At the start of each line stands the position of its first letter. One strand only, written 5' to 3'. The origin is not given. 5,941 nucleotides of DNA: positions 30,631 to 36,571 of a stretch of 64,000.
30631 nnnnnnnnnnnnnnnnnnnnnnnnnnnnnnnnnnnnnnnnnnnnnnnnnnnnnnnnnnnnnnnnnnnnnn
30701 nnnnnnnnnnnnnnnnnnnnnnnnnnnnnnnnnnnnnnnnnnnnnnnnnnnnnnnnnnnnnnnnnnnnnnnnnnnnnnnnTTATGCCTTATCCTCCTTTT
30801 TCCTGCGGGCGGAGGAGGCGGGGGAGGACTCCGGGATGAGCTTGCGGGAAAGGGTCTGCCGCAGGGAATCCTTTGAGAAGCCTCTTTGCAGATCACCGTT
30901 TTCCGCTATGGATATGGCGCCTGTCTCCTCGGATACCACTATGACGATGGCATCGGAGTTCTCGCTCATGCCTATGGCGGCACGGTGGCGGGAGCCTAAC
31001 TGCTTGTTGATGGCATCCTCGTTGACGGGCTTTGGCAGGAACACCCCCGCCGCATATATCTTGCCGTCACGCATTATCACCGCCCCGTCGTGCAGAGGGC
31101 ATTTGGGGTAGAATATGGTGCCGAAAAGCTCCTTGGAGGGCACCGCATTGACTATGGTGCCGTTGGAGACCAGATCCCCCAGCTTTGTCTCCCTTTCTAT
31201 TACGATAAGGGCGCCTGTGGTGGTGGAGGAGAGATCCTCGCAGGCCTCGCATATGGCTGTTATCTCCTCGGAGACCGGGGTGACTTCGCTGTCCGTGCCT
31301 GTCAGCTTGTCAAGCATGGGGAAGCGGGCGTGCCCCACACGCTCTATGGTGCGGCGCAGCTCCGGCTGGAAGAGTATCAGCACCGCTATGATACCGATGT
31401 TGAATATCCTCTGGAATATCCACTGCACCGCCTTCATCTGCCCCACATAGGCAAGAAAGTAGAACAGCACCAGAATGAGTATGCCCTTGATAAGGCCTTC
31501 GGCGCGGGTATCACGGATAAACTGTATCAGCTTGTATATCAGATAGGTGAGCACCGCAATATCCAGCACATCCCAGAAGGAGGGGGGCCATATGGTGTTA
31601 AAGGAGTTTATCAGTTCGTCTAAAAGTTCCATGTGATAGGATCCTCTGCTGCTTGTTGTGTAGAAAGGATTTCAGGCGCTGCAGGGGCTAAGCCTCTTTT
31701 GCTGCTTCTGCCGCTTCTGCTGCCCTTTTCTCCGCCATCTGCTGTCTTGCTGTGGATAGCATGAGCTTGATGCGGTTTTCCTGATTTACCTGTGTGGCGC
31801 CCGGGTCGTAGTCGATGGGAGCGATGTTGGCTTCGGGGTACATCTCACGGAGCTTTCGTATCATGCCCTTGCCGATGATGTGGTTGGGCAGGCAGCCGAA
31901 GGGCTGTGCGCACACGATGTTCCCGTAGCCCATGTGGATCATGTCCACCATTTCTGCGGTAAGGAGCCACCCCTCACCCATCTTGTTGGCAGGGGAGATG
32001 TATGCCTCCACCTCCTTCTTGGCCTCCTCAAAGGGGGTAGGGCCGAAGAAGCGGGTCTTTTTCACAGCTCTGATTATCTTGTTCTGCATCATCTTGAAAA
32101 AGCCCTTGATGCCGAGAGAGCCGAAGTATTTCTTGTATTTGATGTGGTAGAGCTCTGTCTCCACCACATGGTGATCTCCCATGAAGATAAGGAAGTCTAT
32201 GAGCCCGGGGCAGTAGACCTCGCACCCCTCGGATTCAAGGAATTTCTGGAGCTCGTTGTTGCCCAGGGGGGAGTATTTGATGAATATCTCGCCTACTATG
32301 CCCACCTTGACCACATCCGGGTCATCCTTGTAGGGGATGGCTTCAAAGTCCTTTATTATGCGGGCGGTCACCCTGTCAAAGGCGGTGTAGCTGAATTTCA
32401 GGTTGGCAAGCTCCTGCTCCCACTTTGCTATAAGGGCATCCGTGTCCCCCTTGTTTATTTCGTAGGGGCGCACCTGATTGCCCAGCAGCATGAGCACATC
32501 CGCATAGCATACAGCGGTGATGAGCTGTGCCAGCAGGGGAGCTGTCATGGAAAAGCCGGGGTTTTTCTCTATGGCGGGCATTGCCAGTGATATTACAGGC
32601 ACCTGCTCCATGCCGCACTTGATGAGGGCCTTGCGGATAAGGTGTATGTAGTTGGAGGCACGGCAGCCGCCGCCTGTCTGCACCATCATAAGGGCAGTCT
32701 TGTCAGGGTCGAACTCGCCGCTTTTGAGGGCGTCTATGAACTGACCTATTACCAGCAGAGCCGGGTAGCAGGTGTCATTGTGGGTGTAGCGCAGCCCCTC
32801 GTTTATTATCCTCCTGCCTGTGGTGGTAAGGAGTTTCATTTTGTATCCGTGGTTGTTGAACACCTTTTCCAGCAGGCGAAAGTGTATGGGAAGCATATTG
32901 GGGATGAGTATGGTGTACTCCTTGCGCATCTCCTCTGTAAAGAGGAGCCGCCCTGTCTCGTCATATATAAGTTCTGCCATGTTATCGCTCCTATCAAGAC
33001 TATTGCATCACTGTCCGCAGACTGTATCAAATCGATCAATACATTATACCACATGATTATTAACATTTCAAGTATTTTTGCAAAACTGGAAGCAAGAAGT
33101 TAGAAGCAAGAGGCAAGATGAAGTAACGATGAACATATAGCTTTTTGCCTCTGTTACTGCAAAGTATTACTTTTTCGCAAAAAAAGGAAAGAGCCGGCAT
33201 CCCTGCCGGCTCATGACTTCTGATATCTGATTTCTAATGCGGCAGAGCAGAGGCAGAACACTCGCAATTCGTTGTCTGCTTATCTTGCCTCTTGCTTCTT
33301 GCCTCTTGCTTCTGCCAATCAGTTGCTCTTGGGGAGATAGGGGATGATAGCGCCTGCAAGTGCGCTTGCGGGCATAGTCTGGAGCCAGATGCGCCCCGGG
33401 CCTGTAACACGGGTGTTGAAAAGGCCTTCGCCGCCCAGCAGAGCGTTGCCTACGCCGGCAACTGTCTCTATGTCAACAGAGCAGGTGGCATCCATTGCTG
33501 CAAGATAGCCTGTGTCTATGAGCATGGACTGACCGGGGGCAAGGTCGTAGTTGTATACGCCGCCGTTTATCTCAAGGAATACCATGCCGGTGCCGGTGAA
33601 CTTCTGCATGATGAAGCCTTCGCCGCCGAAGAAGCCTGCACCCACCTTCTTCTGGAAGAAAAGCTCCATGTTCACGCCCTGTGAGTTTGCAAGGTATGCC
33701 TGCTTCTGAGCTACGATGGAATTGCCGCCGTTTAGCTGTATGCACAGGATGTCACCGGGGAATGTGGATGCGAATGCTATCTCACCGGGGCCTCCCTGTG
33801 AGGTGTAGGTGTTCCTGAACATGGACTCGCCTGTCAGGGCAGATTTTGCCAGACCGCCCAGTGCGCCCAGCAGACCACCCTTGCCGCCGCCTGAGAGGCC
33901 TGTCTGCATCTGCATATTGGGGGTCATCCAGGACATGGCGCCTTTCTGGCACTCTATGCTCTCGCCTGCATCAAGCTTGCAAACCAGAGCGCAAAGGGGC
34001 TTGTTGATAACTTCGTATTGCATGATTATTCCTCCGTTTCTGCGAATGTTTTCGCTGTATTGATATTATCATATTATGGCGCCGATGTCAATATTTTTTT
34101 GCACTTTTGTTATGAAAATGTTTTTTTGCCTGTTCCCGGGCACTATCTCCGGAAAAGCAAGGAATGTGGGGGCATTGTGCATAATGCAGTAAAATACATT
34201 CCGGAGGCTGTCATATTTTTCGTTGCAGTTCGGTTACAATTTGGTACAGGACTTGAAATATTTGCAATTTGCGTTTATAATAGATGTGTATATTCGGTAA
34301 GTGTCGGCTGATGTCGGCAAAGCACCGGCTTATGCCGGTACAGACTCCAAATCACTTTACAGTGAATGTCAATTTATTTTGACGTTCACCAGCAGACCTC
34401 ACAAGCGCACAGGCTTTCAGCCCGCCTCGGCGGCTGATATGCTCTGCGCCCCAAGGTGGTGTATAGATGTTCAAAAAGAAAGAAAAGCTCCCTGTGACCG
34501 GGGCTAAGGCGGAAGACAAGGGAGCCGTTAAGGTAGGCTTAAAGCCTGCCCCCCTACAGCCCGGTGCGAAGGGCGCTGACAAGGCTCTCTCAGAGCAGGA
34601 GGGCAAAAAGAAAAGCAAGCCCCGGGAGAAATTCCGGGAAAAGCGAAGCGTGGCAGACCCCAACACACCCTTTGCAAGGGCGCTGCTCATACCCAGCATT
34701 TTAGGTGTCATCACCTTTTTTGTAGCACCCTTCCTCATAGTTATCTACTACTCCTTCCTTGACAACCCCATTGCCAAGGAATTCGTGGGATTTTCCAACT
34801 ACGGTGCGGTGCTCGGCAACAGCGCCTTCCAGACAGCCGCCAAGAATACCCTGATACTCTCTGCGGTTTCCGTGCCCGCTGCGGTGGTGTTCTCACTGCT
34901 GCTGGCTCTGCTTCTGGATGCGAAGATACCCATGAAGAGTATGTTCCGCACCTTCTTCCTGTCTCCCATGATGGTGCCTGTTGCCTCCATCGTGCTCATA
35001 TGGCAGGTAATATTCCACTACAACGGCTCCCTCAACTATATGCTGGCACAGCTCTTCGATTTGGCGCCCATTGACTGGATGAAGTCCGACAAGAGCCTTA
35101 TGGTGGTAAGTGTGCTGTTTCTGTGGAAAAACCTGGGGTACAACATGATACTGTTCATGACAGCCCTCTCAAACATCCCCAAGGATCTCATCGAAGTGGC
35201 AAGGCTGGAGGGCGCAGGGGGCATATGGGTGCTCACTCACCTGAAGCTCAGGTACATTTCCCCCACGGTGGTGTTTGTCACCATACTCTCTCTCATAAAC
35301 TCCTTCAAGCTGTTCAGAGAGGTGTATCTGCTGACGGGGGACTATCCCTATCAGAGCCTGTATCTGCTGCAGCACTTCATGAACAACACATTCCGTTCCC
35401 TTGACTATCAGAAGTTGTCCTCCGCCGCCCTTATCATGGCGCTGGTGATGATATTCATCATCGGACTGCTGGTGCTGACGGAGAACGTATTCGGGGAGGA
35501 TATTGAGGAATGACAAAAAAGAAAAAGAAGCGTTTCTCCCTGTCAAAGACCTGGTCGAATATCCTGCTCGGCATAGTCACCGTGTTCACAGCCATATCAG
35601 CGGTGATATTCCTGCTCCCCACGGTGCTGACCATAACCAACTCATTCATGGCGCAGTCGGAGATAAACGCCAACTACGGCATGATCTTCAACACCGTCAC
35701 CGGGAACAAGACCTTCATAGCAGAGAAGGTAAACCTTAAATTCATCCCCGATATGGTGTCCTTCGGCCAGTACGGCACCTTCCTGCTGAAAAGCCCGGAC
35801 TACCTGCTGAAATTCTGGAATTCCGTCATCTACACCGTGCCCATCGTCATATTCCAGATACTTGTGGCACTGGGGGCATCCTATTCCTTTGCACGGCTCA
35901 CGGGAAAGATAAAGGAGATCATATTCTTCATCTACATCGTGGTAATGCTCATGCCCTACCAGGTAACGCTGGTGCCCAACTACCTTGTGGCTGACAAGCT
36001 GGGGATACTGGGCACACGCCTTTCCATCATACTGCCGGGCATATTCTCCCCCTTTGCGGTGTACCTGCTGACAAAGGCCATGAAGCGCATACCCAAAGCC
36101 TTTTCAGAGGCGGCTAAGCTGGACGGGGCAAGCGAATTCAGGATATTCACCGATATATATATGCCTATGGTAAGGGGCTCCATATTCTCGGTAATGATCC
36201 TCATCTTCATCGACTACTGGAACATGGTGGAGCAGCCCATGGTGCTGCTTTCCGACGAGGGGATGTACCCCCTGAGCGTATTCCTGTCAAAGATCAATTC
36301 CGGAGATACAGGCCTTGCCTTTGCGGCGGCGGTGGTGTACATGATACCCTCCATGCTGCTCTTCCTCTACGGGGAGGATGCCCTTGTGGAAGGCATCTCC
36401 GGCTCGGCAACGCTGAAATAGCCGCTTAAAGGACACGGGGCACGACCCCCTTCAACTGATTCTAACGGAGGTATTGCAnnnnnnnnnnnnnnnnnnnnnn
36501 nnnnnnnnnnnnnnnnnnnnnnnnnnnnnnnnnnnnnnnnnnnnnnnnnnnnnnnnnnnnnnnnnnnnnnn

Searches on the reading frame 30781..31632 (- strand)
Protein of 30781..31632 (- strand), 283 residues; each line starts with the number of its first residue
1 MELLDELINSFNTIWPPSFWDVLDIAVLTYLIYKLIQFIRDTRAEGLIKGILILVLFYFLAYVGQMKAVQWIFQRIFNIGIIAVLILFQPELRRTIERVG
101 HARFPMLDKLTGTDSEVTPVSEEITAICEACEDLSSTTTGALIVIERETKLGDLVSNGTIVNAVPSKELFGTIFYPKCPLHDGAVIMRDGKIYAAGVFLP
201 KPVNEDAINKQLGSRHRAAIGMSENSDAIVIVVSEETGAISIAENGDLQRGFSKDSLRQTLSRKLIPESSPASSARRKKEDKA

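Call 8: search_protein_families(library=pfam, proteins=[window:30781-31632:-], max_evalue=0.01)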
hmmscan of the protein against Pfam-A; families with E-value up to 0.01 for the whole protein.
window:30781-31632:- (283 aa): 2 families
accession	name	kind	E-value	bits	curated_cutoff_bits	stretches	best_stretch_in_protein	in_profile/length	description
PF02457.21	DAC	-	2e-41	140.8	27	1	129-247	2-118/119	DisA bacterial checkpoint controller nucleotide-binding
PF19293.4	CdaA_N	-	1.6e-10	41.5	23.8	1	19-91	7-80/81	CdaA N-terminal transmembrane domain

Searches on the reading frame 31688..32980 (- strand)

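Call 8: search_protein_families(library=pfam, proteins=[window:31688-32980:-], max_evalue=0.01)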
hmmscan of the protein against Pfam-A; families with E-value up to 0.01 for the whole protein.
window:31688-32980:- (430 aa): 1 family
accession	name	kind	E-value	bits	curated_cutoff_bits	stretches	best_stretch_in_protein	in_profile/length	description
PF09989.15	DUF2229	-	1.9e-06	28.1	29.4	1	29-83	7-64/218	CoA enzyme activase uncharacterised domain (DUF2229)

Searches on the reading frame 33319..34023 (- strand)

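Call 7: search_protein_families(library=pfam, proteins=[window:33319-34023:-], max_evalue=0.01)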
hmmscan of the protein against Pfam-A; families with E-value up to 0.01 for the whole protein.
window:33319-34023:- (234 aa): 1 family
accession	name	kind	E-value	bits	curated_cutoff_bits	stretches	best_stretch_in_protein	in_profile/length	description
PF01987.23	AIM24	-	8.6e-70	235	25.7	1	3-217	1-205/205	Mitochondrial biogenesis AIM24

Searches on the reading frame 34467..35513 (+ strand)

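Call 7: search_protein_families(library=pfam, proteins=[window:34467-35513:+], max_evalue=0.01)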
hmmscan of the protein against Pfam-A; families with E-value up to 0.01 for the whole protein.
window:34467-35513:+ (348 aa): 1 family
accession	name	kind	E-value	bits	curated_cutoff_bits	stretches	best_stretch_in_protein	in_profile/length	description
PF00528.27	BPD_transp_1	-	3.1e-13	50.3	26.4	1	140-332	2-168/184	Binding-protein-dependent transport system inner membrane component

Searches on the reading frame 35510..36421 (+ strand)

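Call 7: search_protein_families(library=pfam, proteins=[window:35510-36421:+], max_evalue=0.01)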
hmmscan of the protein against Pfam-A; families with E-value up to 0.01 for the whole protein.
window:35510-36421:+ (303 aa): 1 family
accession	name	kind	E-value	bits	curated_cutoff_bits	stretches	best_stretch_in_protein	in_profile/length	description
PF00528.27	BPD_transp_1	-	4.8e-13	49.7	26.4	1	125-285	6-172/184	Binding-protein-dependent transport system inner membrane component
